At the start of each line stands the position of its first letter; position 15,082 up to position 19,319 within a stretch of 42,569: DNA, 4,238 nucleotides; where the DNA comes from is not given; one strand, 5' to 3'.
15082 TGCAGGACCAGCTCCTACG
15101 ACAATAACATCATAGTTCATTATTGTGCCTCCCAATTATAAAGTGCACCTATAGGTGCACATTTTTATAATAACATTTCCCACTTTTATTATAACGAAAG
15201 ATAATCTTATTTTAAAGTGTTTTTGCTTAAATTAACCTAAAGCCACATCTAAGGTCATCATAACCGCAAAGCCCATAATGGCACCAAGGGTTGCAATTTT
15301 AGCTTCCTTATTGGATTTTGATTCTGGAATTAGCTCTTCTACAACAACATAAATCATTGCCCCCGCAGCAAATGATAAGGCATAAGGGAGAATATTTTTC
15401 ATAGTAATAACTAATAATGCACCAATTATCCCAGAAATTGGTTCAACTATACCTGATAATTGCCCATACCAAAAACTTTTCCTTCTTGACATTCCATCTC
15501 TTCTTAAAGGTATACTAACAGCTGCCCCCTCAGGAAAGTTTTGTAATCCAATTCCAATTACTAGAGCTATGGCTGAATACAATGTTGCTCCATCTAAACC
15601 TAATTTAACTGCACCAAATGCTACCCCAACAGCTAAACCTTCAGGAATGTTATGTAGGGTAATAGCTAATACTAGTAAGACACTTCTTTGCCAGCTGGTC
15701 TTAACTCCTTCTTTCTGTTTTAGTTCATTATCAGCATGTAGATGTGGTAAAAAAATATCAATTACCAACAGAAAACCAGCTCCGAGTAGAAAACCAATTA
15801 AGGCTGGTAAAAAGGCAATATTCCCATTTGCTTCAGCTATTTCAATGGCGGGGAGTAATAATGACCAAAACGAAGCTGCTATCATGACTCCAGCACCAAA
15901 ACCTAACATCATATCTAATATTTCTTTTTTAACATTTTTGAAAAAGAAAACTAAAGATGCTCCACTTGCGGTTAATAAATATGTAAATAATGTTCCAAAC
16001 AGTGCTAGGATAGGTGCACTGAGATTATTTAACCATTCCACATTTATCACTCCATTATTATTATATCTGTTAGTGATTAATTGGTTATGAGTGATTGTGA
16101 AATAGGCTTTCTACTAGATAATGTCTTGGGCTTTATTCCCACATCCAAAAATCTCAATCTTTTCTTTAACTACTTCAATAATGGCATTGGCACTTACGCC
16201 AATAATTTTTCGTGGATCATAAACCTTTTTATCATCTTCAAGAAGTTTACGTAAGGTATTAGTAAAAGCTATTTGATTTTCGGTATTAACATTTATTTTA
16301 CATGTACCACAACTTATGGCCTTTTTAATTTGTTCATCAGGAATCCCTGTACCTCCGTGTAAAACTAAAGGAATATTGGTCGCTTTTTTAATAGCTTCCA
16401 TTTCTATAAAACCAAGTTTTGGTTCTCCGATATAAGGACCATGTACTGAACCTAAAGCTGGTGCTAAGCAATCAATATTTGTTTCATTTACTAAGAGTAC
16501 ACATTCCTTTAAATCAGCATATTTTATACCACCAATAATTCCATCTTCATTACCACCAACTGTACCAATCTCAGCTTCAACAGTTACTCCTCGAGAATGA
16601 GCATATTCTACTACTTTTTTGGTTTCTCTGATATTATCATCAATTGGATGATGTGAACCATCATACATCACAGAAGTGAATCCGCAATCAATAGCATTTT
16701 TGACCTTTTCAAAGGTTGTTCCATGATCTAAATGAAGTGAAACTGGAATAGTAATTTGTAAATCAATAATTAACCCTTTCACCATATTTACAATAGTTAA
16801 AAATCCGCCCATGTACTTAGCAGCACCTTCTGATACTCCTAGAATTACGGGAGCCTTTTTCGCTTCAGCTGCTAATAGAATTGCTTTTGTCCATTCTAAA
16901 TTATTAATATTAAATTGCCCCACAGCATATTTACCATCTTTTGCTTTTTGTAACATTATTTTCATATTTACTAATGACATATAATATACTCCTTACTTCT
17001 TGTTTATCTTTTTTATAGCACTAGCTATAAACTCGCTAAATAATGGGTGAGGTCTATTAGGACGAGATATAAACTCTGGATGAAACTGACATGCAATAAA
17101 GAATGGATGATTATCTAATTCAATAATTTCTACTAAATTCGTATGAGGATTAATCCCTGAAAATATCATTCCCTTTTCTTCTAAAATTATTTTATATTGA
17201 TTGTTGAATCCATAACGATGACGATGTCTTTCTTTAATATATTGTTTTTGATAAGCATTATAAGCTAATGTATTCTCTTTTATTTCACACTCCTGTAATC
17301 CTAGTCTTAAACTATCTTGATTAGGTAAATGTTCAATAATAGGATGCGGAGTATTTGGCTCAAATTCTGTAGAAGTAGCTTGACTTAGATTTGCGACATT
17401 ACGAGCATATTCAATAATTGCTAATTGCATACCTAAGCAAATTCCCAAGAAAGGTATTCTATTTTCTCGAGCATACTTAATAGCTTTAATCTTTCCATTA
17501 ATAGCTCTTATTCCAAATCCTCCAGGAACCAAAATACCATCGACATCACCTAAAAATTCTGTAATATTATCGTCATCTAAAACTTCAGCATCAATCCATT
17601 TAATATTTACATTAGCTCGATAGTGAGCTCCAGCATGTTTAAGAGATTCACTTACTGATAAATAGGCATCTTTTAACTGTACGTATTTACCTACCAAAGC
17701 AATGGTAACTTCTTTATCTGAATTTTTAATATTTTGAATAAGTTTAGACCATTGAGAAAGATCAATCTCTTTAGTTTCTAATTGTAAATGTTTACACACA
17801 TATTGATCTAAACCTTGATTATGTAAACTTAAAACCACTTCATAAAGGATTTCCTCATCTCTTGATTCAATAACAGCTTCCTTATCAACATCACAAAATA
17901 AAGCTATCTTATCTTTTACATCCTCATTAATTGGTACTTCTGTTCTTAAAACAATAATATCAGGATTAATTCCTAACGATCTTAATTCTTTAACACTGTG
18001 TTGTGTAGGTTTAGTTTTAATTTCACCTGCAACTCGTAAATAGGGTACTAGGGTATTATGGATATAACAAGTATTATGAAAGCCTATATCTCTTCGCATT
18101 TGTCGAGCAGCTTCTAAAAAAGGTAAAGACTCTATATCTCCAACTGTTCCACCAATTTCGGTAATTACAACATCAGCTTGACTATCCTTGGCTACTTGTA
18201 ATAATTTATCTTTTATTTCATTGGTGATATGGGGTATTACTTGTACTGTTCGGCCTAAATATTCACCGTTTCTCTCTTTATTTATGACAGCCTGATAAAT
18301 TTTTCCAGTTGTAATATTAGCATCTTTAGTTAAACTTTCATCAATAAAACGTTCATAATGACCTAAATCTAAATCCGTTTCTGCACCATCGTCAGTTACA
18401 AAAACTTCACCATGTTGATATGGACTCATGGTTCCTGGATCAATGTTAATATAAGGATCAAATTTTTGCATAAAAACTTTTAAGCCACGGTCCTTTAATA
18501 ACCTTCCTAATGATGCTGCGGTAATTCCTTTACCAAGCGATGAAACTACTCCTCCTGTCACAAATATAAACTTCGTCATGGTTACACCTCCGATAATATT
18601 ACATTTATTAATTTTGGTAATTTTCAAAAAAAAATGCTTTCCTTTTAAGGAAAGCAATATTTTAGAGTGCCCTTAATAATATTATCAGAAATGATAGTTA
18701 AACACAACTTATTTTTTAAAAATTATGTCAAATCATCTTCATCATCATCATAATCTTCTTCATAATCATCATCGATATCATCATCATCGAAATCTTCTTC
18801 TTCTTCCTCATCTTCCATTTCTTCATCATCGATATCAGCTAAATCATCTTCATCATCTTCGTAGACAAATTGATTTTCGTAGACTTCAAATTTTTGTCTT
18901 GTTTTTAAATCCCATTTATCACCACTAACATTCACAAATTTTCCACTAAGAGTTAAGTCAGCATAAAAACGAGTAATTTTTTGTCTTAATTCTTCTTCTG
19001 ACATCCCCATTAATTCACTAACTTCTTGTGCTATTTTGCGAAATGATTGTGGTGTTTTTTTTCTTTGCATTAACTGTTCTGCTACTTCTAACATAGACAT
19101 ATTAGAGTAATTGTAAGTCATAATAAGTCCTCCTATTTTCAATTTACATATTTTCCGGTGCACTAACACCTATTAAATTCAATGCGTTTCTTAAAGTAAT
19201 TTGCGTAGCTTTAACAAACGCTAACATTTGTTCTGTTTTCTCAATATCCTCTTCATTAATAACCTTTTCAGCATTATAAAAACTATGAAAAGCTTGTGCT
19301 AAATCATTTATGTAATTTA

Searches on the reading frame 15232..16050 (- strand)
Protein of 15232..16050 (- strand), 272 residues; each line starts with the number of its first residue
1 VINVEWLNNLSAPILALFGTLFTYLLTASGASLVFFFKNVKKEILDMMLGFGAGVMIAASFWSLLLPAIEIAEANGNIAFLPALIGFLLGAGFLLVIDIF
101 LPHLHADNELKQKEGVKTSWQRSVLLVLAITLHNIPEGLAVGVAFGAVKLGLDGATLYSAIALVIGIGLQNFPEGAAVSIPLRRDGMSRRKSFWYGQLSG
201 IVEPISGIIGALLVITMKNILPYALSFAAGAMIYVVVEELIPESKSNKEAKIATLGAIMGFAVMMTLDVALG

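Call 45: search_protein_families(library=pfam, proteins=[window:15232-16050:-], max_evalue=0.00001)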
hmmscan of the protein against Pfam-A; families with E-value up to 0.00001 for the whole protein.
window:15232-16050:- (272 aa): 1 family
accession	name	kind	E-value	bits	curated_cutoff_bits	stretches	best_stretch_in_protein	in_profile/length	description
PF02535.28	Zip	-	6e-27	95.1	35.1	2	112-267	167-322/323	ZIP Zinc transporter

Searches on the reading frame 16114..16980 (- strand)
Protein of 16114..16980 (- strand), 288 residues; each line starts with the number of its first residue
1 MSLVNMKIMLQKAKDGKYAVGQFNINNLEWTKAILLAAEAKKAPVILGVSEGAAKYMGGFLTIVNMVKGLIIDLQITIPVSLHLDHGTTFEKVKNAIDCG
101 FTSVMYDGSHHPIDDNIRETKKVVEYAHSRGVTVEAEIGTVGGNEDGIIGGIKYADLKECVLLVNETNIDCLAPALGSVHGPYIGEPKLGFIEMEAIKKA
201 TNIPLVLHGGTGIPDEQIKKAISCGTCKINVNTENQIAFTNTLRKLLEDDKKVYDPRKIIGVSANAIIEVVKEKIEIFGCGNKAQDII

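Call 45: search_protein_families(library=pfam, proteins=[window:16114-16980:-], max_evalue=0.00001)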
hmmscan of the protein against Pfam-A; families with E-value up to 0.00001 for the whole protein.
window:16114-16980:- (288 aa): 1 family
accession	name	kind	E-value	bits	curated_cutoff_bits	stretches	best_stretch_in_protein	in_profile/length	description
PF01116.26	F_bP_aldolase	-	2.6e-101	339.2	25.5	1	4-283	1-277/277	Fructose-bisphosphate aldolase class-II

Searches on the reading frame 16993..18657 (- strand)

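Call 45: search_protein_families(library=pfam, proteins=[window:16993-18657:-], max_evalue=0.00001)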
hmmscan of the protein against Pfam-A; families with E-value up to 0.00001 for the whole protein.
window:16993-18657:- (554 aa): 3 families
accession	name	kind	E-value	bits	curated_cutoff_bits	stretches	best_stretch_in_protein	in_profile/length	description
PF06418.20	CTP_synth_N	-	2.9e-130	433.8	26.1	1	29-293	1-265/265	CTP synthase N-terminus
PF00117.34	GATase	-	9.9e-41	139.9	22.8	1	328-544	2-188/190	Glutamine amidotransferase class-I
PF07722.19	Peptidase_C26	-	6.7e-09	36.3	20.5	1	391-528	96-219/219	Peptidase C26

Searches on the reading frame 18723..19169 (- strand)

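Call 45: search_protein_families(library=pfam, proteins=[window:18723-19169:-], max_evalue=0.00001)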
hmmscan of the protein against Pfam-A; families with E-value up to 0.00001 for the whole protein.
window:18723-19169:- (148 aa): 1 family
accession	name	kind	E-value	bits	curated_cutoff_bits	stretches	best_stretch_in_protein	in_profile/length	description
PF05066.19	HARE-HTH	-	1e-06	29.5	25.9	1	24-89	1-69/71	HB1, ASXL, restriction endonuclease HTH domain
